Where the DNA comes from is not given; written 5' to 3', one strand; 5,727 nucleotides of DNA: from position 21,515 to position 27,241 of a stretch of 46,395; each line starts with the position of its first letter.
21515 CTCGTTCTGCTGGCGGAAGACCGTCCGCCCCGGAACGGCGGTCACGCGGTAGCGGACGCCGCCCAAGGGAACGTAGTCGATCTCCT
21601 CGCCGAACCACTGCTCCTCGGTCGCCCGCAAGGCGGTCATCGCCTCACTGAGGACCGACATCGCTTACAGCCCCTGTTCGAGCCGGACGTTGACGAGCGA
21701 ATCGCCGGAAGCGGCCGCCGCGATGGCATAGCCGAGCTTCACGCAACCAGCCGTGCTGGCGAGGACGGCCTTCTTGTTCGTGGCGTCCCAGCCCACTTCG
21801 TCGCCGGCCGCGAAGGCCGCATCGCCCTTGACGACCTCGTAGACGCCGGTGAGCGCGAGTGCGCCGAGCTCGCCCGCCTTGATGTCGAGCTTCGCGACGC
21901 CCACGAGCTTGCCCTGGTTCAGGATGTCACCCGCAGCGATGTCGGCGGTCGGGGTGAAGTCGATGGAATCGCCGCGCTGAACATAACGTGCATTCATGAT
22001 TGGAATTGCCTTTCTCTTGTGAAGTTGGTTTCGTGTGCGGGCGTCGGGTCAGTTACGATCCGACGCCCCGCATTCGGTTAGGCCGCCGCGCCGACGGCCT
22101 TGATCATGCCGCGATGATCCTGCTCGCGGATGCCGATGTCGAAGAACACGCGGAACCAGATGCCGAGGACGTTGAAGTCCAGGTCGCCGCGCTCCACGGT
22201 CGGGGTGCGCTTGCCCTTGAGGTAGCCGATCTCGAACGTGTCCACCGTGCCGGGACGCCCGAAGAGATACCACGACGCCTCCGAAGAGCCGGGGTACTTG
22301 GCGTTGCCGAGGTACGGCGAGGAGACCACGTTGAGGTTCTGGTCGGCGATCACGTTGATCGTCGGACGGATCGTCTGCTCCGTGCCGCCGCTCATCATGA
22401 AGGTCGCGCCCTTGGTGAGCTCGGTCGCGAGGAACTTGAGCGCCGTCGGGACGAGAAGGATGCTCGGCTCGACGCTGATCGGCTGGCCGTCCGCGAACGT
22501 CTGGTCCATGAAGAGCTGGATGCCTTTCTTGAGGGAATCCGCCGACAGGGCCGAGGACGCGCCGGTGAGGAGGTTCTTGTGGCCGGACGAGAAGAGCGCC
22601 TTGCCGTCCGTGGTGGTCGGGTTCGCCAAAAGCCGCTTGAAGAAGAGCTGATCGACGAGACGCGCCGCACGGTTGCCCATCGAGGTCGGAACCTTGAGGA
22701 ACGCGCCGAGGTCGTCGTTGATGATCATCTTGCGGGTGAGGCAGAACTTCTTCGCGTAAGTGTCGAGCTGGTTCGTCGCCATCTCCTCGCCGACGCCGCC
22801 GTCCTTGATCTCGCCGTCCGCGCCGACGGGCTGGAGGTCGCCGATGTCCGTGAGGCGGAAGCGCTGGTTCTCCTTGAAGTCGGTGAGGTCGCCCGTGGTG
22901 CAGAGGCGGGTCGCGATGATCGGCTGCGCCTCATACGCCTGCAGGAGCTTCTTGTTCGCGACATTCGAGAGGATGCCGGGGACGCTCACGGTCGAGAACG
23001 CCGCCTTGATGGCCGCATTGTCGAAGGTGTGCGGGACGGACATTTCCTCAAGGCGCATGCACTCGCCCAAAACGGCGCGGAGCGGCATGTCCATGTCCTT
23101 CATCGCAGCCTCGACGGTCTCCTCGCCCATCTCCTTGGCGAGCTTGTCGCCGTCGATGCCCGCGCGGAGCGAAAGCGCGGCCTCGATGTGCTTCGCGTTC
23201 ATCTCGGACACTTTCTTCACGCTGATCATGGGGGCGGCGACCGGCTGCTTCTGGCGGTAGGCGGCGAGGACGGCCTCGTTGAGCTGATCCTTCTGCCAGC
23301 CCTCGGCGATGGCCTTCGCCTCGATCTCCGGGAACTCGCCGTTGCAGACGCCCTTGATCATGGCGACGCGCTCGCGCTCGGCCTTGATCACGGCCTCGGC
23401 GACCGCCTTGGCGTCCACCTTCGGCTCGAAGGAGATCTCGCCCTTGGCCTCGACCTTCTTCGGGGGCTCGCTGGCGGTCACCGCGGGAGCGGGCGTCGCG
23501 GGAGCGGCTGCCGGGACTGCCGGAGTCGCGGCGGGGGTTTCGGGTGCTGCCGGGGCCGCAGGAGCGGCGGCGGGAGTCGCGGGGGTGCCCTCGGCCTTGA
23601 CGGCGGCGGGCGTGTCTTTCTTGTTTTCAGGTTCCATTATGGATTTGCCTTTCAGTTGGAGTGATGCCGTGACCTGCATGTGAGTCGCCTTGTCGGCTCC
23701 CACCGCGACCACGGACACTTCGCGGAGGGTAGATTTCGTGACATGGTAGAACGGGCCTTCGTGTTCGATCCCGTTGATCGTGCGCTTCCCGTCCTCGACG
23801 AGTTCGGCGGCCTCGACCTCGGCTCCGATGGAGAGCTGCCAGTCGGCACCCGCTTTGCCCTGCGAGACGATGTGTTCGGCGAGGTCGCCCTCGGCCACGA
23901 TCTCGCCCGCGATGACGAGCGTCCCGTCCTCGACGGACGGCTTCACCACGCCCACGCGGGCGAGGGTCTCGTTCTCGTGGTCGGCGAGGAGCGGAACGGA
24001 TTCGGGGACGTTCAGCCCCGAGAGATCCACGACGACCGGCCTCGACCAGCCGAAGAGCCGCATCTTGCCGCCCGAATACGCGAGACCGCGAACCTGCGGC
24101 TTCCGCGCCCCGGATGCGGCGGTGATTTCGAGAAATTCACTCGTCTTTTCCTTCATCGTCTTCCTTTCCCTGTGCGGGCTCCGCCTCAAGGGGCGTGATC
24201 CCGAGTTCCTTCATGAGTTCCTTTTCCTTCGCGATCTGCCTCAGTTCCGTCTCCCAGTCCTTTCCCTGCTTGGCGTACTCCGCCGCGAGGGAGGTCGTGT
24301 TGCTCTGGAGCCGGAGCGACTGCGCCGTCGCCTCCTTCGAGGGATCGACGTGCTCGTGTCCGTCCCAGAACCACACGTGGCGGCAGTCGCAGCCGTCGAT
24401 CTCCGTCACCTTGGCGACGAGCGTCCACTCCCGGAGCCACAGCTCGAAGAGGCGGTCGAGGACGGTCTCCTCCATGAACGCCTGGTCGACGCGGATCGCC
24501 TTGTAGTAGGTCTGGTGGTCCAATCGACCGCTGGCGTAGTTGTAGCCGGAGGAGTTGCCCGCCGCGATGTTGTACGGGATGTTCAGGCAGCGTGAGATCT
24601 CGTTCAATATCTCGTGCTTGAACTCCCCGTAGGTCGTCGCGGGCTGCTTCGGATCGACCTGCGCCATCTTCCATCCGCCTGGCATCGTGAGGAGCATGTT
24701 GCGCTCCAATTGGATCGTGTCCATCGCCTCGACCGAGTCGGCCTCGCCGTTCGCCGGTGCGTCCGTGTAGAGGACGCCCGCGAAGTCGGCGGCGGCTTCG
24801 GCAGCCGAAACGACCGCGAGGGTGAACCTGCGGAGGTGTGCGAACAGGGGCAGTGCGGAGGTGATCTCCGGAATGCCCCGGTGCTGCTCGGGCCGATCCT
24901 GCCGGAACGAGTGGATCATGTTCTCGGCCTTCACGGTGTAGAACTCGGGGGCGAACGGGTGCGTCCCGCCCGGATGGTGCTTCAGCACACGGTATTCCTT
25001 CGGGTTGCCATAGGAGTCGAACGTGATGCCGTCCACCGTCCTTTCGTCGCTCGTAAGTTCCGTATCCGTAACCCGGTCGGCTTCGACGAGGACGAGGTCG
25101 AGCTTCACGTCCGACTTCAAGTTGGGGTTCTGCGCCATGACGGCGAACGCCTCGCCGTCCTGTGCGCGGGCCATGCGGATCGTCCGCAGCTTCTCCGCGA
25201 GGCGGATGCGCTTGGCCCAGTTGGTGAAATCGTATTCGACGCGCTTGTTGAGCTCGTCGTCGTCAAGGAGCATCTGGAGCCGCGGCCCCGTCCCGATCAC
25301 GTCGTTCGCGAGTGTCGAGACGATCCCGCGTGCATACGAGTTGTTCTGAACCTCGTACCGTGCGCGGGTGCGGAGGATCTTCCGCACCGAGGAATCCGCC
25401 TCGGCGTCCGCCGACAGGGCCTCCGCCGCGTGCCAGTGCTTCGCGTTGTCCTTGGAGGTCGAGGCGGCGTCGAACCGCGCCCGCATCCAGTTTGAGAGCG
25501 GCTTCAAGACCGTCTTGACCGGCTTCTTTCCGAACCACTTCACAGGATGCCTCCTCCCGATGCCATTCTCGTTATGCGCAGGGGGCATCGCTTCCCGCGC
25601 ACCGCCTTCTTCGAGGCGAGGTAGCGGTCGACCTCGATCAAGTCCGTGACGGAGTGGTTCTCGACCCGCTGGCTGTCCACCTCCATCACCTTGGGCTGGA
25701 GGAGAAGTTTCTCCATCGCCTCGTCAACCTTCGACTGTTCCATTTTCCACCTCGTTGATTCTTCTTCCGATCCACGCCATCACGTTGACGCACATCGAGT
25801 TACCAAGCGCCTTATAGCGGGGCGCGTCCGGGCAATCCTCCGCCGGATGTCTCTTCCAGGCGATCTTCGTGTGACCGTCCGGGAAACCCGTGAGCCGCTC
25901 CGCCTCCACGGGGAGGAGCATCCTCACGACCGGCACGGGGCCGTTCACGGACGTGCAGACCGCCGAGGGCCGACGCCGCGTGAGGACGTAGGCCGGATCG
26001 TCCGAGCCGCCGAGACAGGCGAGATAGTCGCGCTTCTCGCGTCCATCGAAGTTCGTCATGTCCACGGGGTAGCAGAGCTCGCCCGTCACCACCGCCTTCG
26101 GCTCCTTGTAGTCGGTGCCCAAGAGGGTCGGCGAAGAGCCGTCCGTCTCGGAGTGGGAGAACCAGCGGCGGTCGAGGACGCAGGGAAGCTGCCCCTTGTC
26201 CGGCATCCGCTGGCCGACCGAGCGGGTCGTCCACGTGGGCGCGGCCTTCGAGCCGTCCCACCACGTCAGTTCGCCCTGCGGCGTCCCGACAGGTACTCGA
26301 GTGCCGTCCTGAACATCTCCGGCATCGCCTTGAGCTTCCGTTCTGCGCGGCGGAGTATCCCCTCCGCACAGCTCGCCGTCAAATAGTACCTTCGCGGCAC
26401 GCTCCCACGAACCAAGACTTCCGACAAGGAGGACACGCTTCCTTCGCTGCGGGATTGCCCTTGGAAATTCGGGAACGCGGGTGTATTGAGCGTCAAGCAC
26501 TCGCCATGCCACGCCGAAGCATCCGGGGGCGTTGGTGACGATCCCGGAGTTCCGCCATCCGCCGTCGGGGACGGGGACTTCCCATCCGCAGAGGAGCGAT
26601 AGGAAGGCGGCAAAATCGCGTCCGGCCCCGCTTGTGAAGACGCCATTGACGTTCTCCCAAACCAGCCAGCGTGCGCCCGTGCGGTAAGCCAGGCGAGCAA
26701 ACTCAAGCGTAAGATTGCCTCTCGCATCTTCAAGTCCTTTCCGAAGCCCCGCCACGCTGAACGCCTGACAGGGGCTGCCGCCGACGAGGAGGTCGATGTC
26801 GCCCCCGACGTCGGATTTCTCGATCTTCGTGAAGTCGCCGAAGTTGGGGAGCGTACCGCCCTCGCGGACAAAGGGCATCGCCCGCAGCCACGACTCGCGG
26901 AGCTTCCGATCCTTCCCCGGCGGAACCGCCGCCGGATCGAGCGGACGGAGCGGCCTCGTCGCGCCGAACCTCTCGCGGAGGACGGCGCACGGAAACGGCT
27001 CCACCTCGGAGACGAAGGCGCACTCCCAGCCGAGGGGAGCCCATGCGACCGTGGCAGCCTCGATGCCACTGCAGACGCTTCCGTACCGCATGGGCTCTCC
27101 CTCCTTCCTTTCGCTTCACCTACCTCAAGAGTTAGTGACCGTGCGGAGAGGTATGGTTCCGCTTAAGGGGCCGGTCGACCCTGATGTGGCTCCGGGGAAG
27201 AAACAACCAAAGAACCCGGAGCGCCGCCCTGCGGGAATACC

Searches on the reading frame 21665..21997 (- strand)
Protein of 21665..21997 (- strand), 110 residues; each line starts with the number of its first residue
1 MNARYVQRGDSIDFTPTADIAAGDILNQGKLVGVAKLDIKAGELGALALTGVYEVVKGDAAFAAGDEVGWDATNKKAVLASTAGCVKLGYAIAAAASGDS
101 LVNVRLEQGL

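Call 29: search_protein_families(library=phrogs, proteins=[window:21665-21997:-], max_evalue=0.001)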
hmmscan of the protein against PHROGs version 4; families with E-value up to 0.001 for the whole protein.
window:21665-21997:- (110 aa): 1 family
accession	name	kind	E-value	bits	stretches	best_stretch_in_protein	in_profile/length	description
phrog_122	-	head and packaging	1e-21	78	1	1-108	1-109/109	head decoration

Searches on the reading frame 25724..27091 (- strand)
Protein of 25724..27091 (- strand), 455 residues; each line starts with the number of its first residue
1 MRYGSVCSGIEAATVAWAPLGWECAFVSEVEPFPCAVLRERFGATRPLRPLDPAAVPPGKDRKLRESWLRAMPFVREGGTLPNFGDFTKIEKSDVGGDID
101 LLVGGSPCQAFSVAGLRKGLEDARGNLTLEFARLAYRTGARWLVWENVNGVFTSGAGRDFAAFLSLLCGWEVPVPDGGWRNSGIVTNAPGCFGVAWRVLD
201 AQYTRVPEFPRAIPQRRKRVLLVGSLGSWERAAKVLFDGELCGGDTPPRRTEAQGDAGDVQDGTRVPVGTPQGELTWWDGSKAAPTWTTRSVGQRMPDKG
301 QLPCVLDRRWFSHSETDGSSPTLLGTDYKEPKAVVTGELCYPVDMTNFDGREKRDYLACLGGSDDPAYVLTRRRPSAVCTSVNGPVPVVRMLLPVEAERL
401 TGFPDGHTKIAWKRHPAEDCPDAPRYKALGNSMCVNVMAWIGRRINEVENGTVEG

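Call 29: search_protein_families(library=phrogs, proteins=[window:25724-27091:-], max_evalue=0.001)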
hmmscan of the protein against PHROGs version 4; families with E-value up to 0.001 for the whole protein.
window:25724-27091:- (455 aa): 12 families
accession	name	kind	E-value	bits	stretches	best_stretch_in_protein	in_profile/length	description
phrog_864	-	DNA, RNA and nucleotide metabolism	3.2e-72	245.4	2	12-266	652-863/1064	DNA primase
phrog_116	-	other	4.1e-66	224.8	1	1-452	208-496/779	DNA methyltransferase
phrog_363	-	other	6e-31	108.8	2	82-452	99-319/327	DNA methyltransferase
phrog_26324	-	other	3.6e-23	83.7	1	369-446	132-204/210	DNA methyltransferase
phrog_16528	-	other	5.4e-19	69.7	1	388-450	169-222/236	DNA methyltransferase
phrog_16427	-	other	6.3e-13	50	1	385-450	113-173/235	DNA methyltransferase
phrog_23296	-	other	1.1e-10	42.2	1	421-450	30-59/68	DNA methyltransferase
phrog_13621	-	unknown function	5.6e-10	40.2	1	389-448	54-111/121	-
phrog_29583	-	other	2.5e-08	34.1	1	83-156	63-136/468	DNA methyltransferase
phrog_17284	-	unknown function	1.1e-06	29.1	1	383-445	153-210/245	-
phrog_5999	-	other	0.00024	22.1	1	86-131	54-103/109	DNA methyltransferase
phrog_31585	-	unknown function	0.00057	20.5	0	396-448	19-64/69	-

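Call 30: search_protein_families(library=pfam, proteins=[window:25724-27091:-], max_evalue=0.001)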
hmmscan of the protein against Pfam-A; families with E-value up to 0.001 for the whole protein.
window:25724-27091:- (455 aa): 1 family
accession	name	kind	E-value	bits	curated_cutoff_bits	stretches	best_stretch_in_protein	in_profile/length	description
PF00145.23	DNA_methylase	-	4.4e-29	102.4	22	2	83-166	46-129/324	C-5 cytosine-specific DNA methylase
